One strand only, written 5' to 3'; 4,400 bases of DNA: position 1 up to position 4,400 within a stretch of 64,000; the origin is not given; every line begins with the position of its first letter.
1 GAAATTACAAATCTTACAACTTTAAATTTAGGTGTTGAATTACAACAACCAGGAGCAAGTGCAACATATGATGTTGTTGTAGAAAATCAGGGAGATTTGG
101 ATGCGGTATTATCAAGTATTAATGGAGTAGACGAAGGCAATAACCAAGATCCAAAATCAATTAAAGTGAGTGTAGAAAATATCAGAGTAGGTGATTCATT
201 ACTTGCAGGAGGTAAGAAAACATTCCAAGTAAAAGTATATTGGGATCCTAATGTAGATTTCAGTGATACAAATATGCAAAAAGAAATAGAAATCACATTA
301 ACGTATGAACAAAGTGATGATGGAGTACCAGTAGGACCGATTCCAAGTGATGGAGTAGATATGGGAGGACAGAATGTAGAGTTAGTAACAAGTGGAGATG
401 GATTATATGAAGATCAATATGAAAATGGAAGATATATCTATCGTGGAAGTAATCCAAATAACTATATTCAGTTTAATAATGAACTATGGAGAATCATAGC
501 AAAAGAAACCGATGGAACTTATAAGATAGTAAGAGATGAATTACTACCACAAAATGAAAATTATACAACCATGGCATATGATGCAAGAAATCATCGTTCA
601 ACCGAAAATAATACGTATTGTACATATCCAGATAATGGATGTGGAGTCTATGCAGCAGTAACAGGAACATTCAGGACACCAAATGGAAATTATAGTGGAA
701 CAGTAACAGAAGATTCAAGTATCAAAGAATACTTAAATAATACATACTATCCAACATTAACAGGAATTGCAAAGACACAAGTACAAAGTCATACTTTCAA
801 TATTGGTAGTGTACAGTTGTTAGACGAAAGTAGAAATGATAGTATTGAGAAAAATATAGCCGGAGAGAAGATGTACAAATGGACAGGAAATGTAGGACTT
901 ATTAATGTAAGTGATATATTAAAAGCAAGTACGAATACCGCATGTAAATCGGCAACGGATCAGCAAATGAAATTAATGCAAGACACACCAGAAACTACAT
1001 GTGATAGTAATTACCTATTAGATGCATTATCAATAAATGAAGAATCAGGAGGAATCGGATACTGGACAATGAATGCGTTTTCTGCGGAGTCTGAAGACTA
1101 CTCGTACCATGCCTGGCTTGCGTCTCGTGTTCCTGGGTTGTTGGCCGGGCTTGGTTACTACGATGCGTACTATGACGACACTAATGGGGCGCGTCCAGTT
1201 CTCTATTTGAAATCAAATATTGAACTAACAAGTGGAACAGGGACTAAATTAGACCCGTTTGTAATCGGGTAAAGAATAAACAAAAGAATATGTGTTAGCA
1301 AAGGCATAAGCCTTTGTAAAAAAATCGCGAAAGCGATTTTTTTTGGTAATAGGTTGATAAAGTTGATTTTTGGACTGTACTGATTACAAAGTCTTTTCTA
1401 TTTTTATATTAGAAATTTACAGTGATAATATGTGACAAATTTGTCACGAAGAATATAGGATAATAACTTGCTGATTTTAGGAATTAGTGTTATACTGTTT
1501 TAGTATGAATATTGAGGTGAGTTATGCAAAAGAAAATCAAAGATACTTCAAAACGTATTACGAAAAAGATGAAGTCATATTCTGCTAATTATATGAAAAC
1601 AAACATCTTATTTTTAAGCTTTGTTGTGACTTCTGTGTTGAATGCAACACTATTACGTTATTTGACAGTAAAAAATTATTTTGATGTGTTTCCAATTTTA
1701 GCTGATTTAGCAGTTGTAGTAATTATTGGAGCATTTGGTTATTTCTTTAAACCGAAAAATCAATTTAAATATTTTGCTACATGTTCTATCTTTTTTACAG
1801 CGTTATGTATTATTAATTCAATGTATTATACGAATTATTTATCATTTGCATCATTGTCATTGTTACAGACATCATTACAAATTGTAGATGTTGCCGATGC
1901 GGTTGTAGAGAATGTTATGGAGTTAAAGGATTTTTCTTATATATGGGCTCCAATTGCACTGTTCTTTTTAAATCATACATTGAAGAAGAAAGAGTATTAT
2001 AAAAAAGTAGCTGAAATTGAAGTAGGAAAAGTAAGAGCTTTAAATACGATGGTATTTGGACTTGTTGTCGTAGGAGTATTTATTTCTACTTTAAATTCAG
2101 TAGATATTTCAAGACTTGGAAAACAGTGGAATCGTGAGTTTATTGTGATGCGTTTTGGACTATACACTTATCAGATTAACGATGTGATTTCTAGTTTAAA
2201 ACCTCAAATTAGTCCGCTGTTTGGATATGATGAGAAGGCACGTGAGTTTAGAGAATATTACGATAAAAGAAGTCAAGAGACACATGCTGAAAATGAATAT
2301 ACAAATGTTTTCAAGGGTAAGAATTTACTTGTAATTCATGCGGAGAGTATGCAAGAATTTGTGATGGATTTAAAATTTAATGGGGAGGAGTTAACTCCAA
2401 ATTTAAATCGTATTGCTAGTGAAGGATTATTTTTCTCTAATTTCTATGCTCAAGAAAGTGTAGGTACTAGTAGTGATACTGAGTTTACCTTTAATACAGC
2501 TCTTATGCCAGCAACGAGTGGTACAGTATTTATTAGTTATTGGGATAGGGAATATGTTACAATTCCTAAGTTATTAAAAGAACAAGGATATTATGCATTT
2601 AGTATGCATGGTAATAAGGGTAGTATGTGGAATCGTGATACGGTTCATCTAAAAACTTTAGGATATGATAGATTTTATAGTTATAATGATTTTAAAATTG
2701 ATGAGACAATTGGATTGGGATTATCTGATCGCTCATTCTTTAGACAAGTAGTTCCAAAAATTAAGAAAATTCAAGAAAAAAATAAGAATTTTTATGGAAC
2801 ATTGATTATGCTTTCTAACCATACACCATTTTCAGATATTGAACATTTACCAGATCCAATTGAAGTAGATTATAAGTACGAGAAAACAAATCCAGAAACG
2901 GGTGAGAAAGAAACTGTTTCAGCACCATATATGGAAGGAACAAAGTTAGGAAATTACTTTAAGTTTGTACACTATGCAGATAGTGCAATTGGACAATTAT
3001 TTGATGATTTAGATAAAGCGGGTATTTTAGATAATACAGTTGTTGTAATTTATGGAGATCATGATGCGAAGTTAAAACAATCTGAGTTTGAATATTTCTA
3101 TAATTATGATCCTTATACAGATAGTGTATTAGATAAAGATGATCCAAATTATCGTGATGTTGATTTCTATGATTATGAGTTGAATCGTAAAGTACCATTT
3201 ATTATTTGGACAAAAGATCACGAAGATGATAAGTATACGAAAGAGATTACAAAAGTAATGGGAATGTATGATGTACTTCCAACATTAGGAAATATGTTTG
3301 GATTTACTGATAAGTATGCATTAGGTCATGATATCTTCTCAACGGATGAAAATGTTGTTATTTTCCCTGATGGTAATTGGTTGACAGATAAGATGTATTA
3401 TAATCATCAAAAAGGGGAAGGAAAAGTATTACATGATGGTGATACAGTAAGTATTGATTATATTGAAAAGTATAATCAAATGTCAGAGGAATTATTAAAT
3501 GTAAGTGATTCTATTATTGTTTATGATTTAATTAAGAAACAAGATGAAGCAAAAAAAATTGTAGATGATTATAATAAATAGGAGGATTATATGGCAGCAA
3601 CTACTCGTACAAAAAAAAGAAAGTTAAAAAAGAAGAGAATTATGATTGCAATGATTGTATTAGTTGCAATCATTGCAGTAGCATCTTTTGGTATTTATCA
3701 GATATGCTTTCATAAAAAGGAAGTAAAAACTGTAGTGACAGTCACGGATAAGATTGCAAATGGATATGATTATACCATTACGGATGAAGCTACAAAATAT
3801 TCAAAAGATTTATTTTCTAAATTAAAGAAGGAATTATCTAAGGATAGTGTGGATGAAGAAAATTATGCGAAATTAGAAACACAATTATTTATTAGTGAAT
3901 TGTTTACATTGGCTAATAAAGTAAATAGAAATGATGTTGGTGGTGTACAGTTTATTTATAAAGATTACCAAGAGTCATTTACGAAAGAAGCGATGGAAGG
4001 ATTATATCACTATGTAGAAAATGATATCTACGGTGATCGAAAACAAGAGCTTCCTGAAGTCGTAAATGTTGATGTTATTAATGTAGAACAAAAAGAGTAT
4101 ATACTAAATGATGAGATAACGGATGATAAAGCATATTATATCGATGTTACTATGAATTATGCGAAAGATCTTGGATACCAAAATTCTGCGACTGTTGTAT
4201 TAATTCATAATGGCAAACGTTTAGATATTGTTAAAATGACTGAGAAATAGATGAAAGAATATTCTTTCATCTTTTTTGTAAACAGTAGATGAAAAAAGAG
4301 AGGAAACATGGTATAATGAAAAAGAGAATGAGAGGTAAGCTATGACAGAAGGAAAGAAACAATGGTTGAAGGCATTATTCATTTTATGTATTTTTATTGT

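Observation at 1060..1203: Adenine-stripped, GC-shifted patch at the 3' end of a surface-protein gene: candidate DGR variable region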

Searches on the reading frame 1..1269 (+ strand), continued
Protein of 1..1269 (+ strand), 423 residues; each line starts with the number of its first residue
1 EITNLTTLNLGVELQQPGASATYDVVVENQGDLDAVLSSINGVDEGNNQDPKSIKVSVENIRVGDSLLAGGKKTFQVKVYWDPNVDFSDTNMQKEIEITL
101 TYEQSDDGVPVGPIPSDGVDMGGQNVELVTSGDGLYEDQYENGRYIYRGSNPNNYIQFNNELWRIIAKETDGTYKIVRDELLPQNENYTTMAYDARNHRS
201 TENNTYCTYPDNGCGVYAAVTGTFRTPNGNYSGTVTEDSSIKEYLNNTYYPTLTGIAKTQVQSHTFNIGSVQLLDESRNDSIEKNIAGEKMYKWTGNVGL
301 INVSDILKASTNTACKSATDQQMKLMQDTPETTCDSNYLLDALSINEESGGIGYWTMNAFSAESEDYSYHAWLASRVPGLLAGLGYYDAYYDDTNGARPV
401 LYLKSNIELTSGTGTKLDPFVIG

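Call 83: find_encoding_contigs(protein=P0411, flank=10000, max_places=6)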
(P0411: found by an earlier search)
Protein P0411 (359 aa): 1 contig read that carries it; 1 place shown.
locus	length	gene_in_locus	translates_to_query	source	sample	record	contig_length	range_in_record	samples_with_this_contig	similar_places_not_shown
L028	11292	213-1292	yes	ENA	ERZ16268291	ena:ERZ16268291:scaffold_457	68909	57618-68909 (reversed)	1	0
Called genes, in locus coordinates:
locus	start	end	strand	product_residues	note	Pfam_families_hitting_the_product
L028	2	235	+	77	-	?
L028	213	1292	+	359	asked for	-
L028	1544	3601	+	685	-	PF27449:LtaS_N, PF00884:Sulfatase, PF01663:Phosphodiest (faint)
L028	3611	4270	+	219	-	-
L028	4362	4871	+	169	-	-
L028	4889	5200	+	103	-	-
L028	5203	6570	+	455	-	-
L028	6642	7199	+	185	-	PF01330:RuvA_N, PF14520:HHH_5, PF07499:RuvA_C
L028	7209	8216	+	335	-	PF05496:RuvB_N, PF00004:AAA, PF07728:AAA_5 (weak), PF13173:AAA_14 (weak), PF17864:AAA_lid_4, PF05491:WHD_RuvB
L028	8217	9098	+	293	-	PF01745:IPT (weak), PF13238:AAA_18 (faint), PF01715:IPPT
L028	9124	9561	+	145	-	PF00583:Acetyltransf_1, PF13302:Acetyltransf_3 (weak)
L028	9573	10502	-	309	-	PF01841:Transglut_core (faint)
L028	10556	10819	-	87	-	-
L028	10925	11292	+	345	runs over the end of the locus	PF03418:Peptidase_A25, PF06866:DUF1256 (faint)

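Call 87: search_protein_families(library=pfam, proteins=[L026:4153-5469:+, P0004], max_evalue=0.01)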
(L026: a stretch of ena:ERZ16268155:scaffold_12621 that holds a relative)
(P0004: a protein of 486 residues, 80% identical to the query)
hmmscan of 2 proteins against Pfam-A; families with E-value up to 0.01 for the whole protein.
L026:4153-5469:+ (438 aa): 2 families
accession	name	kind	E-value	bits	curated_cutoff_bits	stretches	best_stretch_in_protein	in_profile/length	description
PF00078.32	RVT_1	-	6.3e-34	117.9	29.6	1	85-313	1-204/205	Reverse transcriptase (RNA-dependent DNA polymerase)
PF08388.16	GIIM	-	0.00072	19.9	23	1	345-409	11-75/80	Group II intron, maturase-specific domain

P0004 (486 aa): 0 families

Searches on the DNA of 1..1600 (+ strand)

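Call 97: search_rna_families(sources=[L022, L026], threshold=evalue, max_evalue=0.01)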
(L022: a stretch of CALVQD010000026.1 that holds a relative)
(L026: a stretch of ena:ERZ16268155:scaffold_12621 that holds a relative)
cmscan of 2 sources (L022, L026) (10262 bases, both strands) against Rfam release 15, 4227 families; matches with E-value up to 0.01: 2.
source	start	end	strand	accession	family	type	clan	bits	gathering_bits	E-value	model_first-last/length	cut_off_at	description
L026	3675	3901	+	RF02005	group-II-D1D4-6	Intron;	CL00102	137.5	49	8.1e-40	1-225/225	no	Group II catalytic intron D1-D4-6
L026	5487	5560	+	RF00029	Intron_gpII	Intron;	-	56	40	4.3e-09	1-77/77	no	Group II catalytic intron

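Call 98: search_rna_families(source=window, start=1, end=1600, threshold=evalue, max_evalue=0.1)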
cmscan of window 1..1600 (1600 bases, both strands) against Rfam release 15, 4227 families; matches with E-value up to 0.1: 1.
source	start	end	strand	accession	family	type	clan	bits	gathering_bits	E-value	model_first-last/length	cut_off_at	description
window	1318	1378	-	RF01394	isrK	Gene; sRNA;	-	20.6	50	0.093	1-77/77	no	isrK Hfq binding RNA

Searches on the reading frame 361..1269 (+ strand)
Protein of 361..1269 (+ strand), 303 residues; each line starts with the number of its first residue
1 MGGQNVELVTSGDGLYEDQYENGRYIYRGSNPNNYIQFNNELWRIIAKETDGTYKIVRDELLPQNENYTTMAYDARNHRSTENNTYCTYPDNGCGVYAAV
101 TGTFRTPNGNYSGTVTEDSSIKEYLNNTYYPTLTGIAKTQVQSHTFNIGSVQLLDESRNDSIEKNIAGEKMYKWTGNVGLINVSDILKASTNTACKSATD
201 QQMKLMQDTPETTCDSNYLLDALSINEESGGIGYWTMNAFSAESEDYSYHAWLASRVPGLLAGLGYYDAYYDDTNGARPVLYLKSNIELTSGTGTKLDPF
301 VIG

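Call 59: search_protein_representatives(protein=window:361-1269:+)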
Query: 303 residues. Proteins with E-value up to 0.001 (for the whole library): 1789; up to 1e-10: 696; up to 1e-30: 136. The best 150 are listed.
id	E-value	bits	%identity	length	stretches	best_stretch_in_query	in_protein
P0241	9.4e-126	435.6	50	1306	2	1-302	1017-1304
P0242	3.9e-114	397.4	64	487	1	1-302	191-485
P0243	3.7e-112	391.0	64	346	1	7-302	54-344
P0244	2.7e-91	322.5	61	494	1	1-302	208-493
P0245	1.0e-85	304.2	54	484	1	1-302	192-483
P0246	2.0e-81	290.1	59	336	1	1-302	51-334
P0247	2.8e-78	279.7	45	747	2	7-198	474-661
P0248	1.5e-77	277.4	55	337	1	8-302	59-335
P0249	9.3e-76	271.5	53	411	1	7-302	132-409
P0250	6.7e-75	268.7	56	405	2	37-302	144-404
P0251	1.9e-70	254.0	54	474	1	1-301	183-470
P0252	3.9e-69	249.7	39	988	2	8-303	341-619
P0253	1.9e-66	240.9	56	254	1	38-302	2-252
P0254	4.9e-66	239.6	49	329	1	7-302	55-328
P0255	3.4e-65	236.8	67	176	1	1-153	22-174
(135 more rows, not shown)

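Call 65: predict_structure(alignment_id=A4)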
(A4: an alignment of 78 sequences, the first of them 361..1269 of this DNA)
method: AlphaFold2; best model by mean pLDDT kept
length: 303 residues; sequences in the alignment: 78
mean_pLDDT: 92.2   pTM: 0.92
mean pLDDT of the five models: 92.2, 91.0, 90.7, 90.3, 90.0
residues with pLDDT >= 90: 242; 70-90: 44; 50-70: 12; < 50: 5
segments of 3 or more residues with pLDDT < 50: 1-3
pLDDT, mean of each block of 10 residues (from residue 1): 72 97 97 98 98 97 65 94 95 97 96 97 97 98 98 96 98 98 98 95 86 89 70 92 92 86 86 88 97 97 95
secondary structure, 60 per line:
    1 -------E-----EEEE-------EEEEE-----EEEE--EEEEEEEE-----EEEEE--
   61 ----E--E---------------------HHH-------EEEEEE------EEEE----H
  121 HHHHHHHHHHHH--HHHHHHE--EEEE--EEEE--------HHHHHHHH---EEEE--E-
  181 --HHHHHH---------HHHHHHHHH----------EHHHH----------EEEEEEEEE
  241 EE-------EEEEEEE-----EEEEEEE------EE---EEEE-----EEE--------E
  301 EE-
elements in order: E14-17 E25-29 E35-38 E41-48 E54-58 E100-105 E112-115 H120-132 H135-140 E144-147 E150-153 H162-169 E173-176 H183-188 H198-206 H218-221 E232-242 E250-256 E262-268 E280-283 E289-291 E300-302

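Call 70: fold_search(model_id=the predicted structure, library=pdb)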
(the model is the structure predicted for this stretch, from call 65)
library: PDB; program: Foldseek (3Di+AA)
matches with E <= 10: 145; with E <= 0.001: 1
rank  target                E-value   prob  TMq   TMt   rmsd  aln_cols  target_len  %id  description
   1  9qa6                  1.3e-07  1.00  0.47  0.19   9.7       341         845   15  Cryo-EM structure of Thomasclavelia ramosa IgA peptidase (IgAse) active site mutant (S32-N876) (released 2025-06-25)
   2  8vii_B                1.0e+00  0.11  0.19  0.14   8.7       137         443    9  EgtB-IV from Crocosphaera subtropica, an ergothioneine-biosynthetic type IV sulfoxide synthase in complex with cystein (released 2024-08-07)
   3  8vil_B                1.4e+00  0.08  0.19  0.14   8.6       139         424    9  EgtB-IV from Crocosphaera subtropica, an ergothioneine-biosynthetic type IV sulfoxide synthase in complex with N,N-dim (released 2024-08-07)
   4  8vih_B                1.4e+00  0.08  0.19  0.14  11.5       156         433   10  EgtB-IV from Crocosphaera subtropica, an ergothioneine-biosynthetic type IV sulfoxide synthase in complex with hercyni (released 2024-08-07)
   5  6a3i_B                1.6e+00  0.01  0.08  0.07  12.0        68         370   10  Levoglucosan dehydrogenase, complex with NADH and levoglucosan (released 2018-09-26)
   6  6gav_B                1.7e+00  0.01  0.06  0.02   9.3        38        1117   10  Extremely 'open' clamp structure of DNA gyrase: role of the Corynebacteriales GyrB specific insert (released 2019-02-20)
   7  6m72                  1.7e+00  0.01  0.12  0.12  18.0       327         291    8  Crystal structure of Mycobacterium smegmatis MutT1 in complex with 8-oxo-dGDP (released 2020-10-14)
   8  6m6y                  1.7e+00  0.01  0.10  0.10  15.8       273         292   11  Crystal structure of Mycobacterium smegmatis MutT1 in complex with 8-oxo-dGTP (released 2020-10-14)
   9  5x7y_C                1.8e+00  0.03  0.07  0.12   8.9        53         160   15  Crystal Structure of the Dog Lipocalin Allergen Can f 6 (released 2018-04-04)
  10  6y8n_B                1.8e+00  0.01  0.06  0.09   9.1        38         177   10  Mycobacterium thermoresistibile GyrB21 in complex with Redx03863 (released 2020-08-12)
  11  6gau_A                2.0e+00  0.01  0.06  0.02   9.2        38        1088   10  Extremely 'open' clamp structure of DNA gyrase: role of the Corynebacteriales GyrB specific insert (released 2019-02-20)
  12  5gg6_A                2.1e+00  0.01  0.10  0.11  18.0       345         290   10  Crystal structure of Mycobacterium smegmatis MutT1 in complex with 8-oxo-dGTP (released 2017-04-19)
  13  8vik_A                2.3e+00  0.07  0.19  0.14   8.8       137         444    9  EgtB-IV from Crocosphaera subtropica, a type IV sulfoxide synthase involved in ergothioneine biosynthesis (released 2024-08-07)
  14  8vii_A                2.4e+00  0.06  0.19  0.14  11.3       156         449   10  EgtB-IV from Crocosphaera subtropica, an ergothioneine-biosynthetic type IV sulfoxide synthase in complex with cystein (released 2024-08-07)
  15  3zm7_A                2.4e+00  0.01  0.12  0.11  14.0       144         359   10  CRYSTAL STRUCTURE OF THE ATPASE REGION OF Mycobacterium tuberculosis GyrB WITH AMPPCP (released 2013-09-18)
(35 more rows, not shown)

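Call 72: fold_search(model_id=the predicted structure, library=viral)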
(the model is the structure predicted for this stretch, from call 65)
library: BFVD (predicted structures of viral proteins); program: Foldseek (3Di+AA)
matches with E <= 10: 234; with E <= 0.001: 3
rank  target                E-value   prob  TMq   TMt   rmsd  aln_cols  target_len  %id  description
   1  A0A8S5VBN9            8.4e-09  1.00  0.49  0.46   4.6       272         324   15  DUF6273 domain-containing protein [Myoviridae sp. ctbEa13]
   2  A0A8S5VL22            2.3e-05  1.00  0.44  0.20   7.8       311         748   11  (no name in the UniProt tables at hand)
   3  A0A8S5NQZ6            6.7e-05  1.00  0.42  0.23   9.7       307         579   11  Tail sheath protein [Myoviridae sp. ctj3P51]
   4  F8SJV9                7.8e-02  0.20  0.26  0.17  12.6       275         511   11  Virion structural protein [Pseudomonas phage PhiPA3]
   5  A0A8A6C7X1            3.1e-01  0.16  0.19  0.24   8.7       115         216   16  (no name in the UniProt tables at hand)
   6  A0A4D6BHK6            4.2e-01  0.08  0.21  0.16  13.3       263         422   10  (no name in the UniProt tables at hand)
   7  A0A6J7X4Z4            4.5e-01  0.08  0.18  0.08  12.4       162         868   17  Uncharacterized protein [uncultured Caudovirales phage]
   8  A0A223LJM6            8.9e-01  0.06  0.10  0.11   5.8        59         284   15  Putative virion structural protein [Erwinia phage vB_EamM_Joad]
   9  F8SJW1                9.5e-01  0.08  0.19  0.29   9.0       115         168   18  Uncharacterized protein 082 [Pseudomonas phage PhiPA3]
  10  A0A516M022            1.1e+00  0.15  0.09  0.46   4.6        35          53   20  (no name in the UniProt tables at hand)
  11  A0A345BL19            1.2e+00  0.08  0.26  0.17  10.7       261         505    8  (no name in the UniProt tables at hand)
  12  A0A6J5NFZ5            1.2e+00  0.02  0.07  0.03   9.2        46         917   11  Concanavalin A-like lectin/glucanases superfamily (Fragment) [uncultured Caudovirales phage]
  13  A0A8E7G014            1.5e+00  0.04  0.18  0.26  13.8       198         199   13  (no name in the UniProt tables at hand)
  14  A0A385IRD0            1.6e+00  0.02  0.15  0.08  15.4       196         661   13  (no name in the UniProt tables at hand)
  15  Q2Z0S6                1.7e+00  0.06  0.13  0.08   4.3        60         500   23  Putative Kelch-like ECH-associated protein [Pseudomonas phage EL]
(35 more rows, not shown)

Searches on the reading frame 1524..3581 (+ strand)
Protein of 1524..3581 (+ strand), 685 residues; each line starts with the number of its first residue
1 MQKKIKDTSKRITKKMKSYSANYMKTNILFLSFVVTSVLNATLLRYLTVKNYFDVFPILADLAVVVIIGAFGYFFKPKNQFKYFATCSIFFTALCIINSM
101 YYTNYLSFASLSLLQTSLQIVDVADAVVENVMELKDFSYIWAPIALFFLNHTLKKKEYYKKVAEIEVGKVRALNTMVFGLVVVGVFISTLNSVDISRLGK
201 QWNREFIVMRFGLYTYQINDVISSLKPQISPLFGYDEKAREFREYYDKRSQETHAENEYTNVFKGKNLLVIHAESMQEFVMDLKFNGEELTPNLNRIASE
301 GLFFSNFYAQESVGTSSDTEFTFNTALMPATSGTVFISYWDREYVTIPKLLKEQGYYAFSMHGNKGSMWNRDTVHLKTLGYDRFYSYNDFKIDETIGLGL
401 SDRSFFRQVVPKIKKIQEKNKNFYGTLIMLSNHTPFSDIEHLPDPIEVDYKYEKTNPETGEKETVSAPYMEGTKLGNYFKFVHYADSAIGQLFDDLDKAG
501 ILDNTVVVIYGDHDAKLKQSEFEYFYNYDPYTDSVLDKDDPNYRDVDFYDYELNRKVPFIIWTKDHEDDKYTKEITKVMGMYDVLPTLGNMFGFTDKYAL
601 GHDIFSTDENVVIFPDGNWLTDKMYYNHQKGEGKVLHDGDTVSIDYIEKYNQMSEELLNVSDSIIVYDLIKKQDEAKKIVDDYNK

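Call 11: find_encoding_contigs(protein=window:1524-3581:+, flank=10000, max_places=10)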
Protein window:1524-3581:+ (685 aa): 2 contigs read that carry it; 1 place shown.
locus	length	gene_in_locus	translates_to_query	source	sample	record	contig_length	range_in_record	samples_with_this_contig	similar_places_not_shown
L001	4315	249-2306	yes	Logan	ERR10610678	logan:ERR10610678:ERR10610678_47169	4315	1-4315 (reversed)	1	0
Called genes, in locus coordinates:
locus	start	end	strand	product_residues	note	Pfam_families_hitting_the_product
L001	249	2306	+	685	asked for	PF27449:LtaS_N, PF00884:Sulfatase, PF01663:Phosphodiest (faint)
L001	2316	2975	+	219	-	-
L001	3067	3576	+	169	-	-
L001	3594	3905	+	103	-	-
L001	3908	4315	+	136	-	?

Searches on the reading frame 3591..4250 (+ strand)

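Call 87: search_protein_families(library=pfam, proteins=[window:3591-4250:+], max_evalue=0.01)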
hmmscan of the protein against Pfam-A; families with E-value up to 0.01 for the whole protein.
window:3591-4250:+ (219 aa): 1 family
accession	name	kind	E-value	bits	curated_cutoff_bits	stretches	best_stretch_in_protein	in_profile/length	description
PF15565.11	Imm30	-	0.0037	17.8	27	1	96-181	10-93/98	Immunity protein 30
